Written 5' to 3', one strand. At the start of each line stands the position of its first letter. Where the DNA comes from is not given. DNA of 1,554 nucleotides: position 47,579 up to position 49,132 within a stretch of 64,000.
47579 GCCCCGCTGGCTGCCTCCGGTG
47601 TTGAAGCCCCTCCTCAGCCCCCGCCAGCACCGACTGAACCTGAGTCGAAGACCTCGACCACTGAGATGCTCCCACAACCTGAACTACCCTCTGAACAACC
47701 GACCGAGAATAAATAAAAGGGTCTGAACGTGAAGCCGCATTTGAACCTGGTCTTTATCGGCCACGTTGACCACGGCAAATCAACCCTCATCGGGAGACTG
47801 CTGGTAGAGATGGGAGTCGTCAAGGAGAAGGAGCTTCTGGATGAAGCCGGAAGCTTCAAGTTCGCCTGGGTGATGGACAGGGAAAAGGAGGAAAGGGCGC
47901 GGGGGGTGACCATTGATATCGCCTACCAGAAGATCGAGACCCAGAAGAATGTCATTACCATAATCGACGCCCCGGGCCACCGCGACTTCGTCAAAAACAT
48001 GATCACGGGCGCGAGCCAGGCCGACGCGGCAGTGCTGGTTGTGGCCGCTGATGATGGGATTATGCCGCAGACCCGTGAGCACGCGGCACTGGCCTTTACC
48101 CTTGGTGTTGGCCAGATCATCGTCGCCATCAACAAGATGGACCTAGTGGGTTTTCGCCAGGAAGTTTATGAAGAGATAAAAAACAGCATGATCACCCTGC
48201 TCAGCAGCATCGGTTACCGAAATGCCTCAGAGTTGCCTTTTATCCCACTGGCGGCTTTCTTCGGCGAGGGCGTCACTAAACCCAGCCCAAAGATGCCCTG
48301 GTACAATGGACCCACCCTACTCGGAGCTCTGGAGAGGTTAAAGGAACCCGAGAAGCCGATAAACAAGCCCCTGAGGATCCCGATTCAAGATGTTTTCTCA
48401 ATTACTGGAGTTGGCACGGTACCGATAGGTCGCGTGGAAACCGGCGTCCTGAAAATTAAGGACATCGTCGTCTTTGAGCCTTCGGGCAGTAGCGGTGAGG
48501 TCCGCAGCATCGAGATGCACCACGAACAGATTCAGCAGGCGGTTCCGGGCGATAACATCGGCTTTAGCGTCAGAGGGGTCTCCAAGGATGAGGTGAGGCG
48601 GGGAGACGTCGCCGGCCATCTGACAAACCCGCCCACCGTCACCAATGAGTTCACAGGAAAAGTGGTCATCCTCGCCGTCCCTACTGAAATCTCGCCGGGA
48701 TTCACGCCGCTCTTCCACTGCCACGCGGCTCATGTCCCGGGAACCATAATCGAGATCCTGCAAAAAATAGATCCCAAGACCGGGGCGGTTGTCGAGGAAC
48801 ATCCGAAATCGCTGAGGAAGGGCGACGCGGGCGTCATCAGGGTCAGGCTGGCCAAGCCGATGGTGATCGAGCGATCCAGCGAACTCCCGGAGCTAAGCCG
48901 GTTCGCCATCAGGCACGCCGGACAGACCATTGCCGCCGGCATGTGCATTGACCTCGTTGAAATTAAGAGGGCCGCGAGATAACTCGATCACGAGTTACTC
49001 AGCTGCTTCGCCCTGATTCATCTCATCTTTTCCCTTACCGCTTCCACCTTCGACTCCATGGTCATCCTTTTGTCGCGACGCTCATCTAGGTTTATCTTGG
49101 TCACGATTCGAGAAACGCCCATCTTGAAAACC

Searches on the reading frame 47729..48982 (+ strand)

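Call 20: search_protein_families(library=pfam, proteins=[window:47729-48982:+], max_evalue=0.0001)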
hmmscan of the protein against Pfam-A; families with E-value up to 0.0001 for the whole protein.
window:47729-48982:+ (417 aa): 5 families
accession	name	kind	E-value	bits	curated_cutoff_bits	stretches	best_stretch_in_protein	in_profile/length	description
PF00009.33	GTP_EFTU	-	2.8e-57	193.8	26.5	1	2-198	1-179/188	Elongation factor Tu GTP binding domain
PF22594.2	GTP-eEF1A_C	-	2.3e-30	105.4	27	1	307-406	1-100/101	GTP-eEF1A C-terminal domain-like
PF03143.23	GTP_EFTU_D3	-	2.5e-21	76.4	27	1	303-407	3-103/106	Elongation factor Tu C-terminal domain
PF03144.31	GTP_EFTU_D2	-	2.6e-17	63.5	30.3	1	229-294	1-71/73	Elongation factor Tu domain 2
PF01926.29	MMR_HSR1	-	2.3e-07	31.3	21.9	1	7-136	2-113/113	50S ribosome-binding GTPase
